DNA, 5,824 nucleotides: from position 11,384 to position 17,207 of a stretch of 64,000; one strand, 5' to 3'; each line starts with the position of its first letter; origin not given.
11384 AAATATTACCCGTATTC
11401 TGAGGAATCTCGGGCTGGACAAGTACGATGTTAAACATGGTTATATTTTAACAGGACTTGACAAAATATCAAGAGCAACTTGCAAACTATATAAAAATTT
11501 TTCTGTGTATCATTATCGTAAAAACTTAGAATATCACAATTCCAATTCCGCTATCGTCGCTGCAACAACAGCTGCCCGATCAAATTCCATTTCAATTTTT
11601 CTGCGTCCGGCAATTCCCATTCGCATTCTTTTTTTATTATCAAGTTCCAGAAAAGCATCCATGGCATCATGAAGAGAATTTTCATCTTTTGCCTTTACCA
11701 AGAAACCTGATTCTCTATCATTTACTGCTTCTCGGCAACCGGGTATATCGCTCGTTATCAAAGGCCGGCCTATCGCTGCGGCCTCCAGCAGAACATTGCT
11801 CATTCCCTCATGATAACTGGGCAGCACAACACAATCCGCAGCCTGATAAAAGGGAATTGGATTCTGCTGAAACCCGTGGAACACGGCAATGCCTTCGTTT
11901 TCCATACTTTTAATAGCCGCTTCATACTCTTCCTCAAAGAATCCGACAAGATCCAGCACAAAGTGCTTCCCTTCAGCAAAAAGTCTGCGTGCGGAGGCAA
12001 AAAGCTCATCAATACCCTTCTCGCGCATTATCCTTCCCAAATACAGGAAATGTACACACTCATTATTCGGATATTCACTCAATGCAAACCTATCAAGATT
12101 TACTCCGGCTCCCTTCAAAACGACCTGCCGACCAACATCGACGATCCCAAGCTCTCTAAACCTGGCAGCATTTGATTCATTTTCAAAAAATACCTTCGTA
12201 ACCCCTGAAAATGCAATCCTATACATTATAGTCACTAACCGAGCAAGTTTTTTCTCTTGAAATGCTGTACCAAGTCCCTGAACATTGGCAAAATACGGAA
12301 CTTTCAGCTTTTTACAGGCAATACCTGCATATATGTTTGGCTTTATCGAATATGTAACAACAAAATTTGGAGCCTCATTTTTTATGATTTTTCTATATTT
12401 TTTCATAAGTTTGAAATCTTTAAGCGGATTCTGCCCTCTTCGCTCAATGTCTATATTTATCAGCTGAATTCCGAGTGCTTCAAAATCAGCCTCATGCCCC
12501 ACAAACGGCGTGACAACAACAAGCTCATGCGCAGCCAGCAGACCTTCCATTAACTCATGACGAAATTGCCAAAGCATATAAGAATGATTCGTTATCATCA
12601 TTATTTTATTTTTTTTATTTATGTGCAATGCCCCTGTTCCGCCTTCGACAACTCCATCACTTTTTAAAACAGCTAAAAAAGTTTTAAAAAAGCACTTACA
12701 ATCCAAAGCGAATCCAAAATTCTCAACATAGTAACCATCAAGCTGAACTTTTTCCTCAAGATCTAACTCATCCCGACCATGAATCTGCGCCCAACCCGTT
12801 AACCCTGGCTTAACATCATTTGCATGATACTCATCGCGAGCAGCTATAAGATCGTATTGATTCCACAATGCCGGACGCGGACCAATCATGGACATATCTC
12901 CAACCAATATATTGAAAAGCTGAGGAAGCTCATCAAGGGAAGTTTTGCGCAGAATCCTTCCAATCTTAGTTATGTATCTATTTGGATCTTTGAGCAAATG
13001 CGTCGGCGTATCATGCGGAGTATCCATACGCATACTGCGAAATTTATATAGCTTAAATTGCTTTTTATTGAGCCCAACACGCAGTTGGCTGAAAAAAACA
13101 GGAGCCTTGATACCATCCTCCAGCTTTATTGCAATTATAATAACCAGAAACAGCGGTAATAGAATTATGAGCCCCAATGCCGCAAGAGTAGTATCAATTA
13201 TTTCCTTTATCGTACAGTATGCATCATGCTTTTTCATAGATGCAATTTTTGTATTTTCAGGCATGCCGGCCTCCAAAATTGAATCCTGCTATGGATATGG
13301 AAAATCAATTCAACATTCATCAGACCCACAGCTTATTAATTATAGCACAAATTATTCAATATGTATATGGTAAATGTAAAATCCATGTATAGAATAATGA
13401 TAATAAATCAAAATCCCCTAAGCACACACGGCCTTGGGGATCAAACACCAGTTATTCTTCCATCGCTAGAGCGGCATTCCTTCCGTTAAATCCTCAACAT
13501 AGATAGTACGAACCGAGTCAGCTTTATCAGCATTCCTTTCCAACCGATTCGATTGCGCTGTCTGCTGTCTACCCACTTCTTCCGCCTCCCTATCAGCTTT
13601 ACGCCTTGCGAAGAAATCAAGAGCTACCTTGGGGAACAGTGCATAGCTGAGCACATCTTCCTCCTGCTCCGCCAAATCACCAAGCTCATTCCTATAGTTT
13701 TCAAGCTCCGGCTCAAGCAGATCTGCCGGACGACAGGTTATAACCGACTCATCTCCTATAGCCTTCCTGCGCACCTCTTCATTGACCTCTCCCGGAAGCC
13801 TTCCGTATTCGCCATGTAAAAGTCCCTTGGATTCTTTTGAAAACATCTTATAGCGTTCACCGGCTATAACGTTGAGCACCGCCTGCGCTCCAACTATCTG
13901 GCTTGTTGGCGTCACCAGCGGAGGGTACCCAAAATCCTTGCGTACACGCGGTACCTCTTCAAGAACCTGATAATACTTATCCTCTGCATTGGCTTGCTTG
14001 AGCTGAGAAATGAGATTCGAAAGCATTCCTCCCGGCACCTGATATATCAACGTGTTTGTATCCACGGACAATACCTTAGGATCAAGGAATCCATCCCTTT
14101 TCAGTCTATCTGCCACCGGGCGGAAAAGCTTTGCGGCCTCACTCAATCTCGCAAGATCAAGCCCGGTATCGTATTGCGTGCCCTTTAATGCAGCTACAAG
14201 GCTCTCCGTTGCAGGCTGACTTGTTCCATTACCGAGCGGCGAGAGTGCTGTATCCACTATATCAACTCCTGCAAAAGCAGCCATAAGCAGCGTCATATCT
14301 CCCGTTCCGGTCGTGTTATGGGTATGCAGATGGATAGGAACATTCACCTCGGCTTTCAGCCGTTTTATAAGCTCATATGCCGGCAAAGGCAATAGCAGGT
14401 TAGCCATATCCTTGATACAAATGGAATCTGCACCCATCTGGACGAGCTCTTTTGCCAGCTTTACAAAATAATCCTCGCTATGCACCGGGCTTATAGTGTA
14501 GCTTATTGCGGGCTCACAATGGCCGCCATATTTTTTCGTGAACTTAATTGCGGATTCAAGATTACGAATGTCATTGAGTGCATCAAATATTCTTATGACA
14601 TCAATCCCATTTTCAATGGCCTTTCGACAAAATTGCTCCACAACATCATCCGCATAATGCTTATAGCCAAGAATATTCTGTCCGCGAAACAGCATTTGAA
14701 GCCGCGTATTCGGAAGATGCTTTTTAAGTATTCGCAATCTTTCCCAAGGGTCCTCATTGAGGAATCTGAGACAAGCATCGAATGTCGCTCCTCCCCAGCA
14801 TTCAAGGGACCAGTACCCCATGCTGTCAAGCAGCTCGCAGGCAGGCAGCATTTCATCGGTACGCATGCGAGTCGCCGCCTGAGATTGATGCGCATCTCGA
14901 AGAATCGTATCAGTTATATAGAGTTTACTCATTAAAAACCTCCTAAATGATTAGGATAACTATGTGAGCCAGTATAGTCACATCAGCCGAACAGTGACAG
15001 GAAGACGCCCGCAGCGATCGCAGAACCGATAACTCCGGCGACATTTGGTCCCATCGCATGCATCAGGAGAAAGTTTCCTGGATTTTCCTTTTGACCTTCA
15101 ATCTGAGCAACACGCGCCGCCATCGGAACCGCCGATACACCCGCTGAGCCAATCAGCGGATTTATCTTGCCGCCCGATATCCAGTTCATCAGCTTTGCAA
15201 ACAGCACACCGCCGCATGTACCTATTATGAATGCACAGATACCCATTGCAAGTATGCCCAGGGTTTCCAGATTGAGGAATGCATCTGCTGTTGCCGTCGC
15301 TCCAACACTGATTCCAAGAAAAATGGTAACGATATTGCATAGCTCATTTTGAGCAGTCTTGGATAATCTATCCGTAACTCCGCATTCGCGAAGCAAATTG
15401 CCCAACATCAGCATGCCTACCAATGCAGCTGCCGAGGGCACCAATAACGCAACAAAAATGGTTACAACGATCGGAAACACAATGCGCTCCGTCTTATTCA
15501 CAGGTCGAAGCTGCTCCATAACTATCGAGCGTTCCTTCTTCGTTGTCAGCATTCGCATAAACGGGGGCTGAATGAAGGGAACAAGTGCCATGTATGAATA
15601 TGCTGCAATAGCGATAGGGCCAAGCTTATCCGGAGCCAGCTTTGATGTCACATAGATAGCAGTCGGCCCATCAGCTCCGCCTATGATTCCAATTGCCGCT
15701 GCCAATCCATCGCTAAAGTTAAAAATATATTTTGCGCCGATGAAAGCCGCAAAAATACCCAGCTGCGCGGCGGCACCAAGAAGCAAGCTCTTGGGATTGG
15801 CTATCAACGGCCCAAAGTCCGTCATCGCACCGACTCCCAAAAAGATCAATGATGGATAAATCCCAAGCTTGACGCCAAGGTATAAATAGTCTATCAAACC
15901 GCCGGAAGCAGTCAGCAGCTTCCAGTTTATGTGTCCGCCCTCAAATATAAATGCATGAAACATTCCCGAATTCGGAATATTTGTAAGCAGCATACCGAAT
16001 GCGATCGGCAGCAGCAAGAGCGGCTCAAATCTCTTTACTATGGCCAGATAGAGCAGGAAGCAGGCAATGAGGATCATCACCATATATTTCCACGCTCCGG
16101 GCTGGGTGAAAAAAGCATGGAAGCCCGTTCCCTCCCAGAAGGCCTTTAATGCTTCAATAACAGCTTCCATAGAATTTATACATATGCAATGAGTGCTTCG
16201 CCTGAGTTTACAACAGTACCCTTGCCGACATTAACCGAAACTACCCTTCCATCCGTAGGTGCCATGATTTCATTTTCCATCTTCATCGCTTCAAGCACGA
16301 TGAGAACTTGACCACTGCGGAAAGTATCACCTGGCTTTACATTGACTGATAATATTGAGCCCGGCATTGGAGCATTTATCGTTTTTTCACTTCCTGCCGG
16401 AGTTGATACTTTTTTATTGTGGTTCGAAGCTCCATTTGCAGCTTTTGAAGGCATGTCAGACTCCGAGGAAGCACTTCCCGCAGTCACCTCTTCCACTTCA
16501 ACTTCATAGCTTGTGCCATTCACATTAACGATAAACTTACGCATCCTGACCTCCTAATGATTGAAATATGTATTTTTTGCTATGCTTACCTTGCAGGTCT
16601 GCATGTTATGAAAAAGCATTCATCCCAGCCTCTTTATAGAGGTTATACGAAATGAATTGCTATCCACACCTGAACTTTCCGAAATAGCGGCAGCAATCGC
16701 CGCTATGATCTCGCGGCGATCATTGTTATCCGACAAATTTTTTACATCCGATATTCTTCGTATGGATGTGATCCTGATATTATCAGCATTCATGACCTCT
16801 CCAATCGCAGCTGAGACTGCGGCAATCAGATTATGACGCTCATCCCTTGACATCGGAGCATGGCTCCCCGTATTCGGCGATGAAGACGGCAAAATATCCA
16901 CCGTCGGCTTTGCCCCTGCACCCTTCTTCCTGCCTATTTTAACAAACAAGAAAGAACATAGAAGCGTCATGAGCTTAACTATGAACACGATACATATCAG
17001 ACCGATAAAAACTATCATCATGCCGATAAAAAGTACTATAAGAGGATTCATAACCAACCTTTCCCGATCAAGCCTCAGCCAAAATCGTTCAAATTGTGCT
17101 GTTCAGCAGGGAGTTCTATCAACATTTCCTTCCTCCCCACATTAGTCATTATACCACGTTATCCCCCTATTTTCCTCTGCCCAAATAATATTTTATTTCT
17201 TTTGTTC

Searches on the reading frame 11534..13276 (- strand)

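Call 29: search_protein_families(library=pfam, proteins=[window:11534-13276:-], max_evalue=0.00001)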
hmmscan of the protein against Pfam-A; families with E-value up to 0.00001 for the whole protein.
window:11534-13276:- (580 aa): 6 families
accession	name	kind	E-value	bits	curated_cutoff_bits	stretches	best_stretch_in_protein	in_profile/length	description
PF02397.22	Bac_transf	-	3.3e-62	209.6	27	1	24-205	1-179/179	Bacterial sugar transferase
PF00534.26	Glycos_transf_1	-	8.2e-30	104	26.4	1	410-559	18-171/172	Glycosyl transferases group 1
PF13692.12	Glyco_trans_1_4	-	2e-27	96.6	27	1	409-543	3-140/142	Glycosyl transferases group 1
PF13477.12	Glyco_trans_4_2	-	4.1e-12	46.9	23.4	1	236-366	10-139/139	Glycosyl transferase 4-like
PF13579.12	Glyco_trans_4_4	-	6.2e-08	33.6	29.7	1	240-387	8-155/158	Glycosyl transferase 4-like domain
PF13439.12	Glyco_transf_4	-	1.2e-07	32.4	28.5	1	240-378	9-154/170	Glycosyltransferase Family 4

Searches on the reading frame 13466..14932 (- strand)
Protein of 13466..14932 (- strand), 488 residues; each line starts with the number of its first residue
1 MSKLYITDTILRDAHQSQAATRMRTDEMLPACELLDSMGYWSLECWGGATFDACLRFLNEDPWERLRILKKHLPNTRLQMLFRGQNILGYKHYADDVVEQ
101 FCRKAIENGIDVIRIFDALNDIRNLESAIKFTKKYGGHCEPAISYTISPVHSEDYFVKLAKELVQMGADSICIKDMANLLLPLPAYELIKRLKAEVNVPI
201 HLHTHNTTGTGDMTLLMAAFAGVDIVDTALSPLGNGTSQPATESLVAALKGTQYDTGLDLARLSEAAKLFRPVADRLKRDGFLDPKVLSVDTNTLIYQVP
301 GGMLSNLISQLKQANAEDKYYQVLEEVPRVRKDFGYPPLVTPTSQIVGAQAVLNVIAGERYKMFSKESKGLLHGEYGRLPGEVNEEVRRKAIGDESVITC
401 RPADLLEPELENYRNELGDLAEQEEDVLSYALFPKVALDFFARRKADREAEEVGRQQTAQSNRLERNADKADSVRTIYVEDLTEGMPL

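Call 29: search_protein_families(library=pfam, proteins=[window:13466-14932:-], max_evalue=0.00001)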
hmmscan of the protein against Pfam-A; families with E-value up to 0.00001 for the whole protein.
window:13466-14932:- (488 aa): 2 families
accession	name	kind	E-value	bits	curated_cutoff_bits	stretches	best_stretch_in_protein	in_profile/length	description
PF02436.23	PYC_OADA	-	4.4e-56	190.2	27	1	296-460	3-180/201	Conserved carboxylase domain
PF00682.25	HMGL-like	-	8e-21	75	29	1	122-269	112-259/260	HMGL-like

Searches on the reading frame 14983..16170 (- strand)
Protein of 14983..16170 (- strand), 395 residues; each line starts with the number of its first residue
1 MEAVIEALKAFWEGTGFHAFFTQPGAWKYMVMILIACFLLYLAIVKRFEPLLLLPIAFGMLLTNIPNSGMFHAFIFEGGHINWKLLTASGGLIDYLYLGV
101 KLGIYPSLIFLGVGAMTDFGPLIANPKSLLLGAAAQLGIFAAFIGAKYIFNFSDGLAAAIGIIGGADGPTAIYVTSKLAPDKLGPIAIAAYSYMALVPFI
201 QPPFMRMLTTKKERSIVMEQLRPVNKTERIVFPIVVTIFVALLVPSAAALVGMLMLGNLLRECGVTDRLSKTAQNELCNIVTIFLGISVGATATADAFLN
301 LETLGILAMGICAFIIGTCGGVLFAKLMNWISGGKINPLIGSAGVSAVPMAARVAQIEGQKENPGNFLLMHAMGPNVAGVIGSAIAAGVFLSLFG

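Call 27: search_protein_families(library=pfam, proteins=[window:14983-16170:-], max_evalue=0.001)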
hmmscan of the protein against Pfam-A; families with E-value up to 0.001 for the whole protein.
window:14983-16170:- (395 aa): 1 family
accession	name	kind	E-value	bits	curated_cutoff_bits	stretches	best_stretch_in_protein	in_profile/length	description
PF03977.18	OAD_beta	-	5.6e-161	535.8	31.6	1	30-394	3-349/349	Na+-transporting oxaloacetate decarboxylase beta subunit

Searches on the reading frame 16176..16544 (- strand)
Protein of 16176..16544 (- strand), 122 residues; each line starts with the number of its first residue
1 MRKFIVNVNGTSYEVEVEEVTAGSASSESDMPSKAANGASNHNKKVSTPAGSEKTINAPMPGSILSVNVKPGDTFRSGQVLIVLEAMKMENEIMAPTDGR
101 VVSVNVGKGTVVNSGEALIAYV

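Call 27: search_protein_families(library=pfam, proteins=[window:16176-16544:-], max_evalue=0.001)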
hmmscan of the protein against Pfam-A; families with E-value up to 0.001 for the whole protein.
window:16176-16544:- (122 aa): 5 families
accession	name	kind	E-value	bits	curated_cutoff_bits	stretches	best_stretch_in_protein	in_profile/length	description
PF00364.28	Biotin_lipoyl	-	2.7e-19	69.2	22.1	1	55-119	2-71/73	Biotin-requiring enzyme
PF13533.13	Biotin_lipoyl_2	-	1.1e-10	41.4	29.8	1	92-119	2-29/32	Biotin-lipoyl like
PF13437.12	HlyD_3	-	8.5e-08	33.3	22.2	0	93-119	2-28/106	HlyD family secretion protein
PF16576.10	HlyD_D23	-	3.2e-05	23.7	30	0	90-119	108-137/214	Barrel-sandwich domain of CusB or HlyD membrane-fusion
PF05896.17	NQRA_N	-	0.0003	21.4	25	1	61-112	36-86/94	NqrA N-terminal barrel-sandwich hybrid domain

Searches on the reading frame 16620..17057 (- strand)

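Call 27: search_protein_families(library=pfam, proteins=[window:16620-17057:-], max_evalue=0.001)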
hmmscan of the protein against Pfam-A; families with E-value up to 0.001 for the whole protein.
window:16620-17057:- (145 aa): 1 family
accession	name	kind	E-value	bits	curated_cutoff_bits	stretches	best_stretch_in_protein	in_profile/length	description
PF04277.18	OAD_gamma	-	1.3e-13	51.9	27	1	4-86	2-73/76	Oxaloacetate decarboxylase, gamma chain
